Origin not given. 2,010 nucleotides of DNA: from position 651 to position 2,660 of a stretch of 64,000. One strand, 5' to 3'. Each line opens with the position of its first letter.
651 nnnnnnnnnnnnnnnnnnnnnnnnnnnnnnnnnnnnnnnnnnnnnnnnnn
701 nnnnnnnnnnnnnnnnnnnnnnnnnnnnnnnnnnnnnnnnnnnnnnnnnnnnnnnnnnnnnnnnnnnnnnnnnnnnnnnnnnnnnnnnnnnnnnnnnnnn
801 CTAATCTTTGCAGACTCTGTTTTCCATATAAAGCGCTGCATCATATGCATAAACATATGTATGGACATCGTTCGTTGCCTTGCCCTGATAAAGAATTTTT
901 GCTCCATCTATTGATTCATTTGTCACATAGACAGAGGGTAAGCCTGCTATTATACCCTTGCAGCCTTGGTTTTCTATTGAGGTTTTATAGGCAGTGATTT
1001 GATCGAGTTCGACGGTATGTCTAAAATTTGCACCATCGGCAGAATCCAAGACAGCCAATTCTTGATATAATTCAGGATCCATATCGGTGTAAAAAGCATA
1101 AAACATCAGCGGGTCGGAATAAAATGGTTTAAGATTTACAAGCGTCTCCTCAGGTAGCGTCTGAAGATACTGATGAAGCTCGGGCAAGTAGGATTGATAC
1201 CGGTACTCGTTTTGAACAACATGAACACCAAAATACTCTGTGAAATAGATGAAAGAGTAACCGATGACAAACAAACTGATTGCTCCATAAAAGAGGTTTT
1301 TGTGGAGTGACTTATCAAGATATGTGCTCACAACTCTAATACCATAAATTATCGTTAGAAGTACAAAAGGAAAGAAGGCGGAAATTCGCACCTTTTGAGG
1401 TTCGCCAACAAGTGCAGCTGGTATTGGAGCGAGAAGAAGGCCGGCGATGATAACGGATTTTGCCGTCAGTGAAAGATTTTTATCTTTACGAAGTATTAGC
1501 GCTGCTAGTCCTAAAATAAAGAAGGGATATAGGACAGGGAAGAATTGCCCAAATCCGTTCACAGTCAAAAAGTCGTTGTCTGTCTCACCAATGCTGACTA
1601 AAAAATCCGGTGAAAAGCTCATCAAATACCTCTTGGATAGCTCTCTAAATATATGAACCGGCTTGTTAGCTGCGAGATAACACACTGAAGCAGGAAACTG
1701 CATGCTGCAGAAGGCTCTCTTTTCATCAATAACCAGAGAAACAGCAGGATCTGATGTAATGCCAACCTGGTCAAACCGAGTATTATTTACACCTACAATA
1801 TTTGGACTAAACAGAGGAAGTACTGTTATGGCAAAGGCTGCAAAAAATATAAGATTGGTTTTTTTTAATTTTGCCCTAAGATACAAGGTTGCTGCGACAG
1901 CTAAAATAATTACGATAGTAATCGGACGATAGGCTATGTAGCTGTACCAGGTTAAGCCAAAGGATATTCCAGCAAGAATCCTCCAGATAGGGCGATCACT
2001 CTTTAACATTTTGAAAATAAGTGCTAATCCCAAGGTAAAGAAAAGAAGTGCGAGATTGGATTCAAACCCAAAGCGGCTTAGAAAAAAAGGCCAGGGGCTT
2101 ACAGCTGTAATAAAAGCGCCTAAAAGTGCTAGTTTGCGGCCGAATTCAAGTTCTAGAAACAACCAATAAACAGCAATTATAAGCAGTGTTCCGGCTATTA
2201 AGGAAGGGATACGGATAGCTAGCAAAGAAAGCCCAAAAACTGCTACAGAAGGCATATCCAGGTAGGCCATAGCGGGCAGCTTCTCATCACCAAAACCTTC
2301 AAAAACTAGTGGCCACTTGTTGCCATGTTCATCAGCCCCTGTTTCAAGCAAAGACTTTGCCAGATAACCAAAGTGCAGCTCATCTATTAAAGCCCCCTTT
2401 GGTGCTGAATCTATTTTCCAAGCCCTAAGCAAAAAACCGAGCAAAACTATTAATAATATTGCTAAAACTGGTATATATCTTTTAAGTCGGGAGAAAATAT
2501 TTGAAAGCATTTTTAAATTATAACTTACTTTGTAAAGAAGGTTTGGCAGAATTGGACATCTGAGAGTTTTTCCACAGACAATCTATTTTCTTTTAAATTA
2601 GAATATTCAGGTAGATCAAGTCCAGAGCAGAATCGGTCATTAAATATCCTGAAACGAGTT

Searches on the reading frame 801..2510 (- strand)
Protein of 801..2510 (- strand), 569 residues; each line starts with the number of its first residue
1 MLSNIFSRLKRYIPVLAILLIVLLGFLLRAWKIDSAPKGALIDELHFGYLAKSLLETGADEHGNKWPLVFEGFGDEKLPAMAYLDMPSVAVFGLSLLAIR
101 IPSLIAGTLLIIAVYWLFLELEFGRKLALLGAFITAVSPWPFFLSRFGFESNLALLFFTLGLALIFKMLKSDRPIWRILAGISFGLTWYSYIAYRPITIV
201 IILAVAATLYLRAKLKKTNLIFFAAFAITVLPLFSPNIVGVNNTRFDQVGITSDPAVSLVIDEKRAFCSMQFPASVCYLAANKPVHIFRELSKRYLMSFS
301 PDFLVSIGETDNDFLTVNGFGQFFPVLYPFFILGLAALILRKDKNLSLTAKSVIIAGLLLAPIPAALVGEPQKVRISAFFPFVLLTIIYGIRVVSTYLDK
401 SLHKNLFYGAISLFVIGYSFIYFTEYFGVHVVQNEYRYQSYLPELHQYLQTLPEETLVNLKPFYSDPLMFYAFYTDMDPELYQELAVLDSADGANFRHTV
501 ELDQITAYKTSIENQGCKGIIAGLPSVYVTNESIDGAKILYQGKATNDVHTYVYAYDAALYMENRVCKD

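Call 24: search_protein_families(library=pfam, proteins=[window:801-2510:-], max_evalue=0.01)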
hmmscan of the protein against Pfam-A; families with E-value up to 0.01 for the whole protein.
window:801-2510:- (569 aa): 2 families
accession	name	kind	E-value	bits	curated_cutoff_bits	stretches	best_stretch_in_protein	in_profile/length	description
PF13231.12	PMT_2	-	4.8e-09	37.1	26.1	1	79-238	4-158/160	Dolichyl-phosphate-mannose-protein mannosyltransferase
PF02366.24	PMT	-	2.4e-06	27.7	22.7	1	21-233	3-230/245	Dolichyl-phosphate-mannose-protein mannosyltransferase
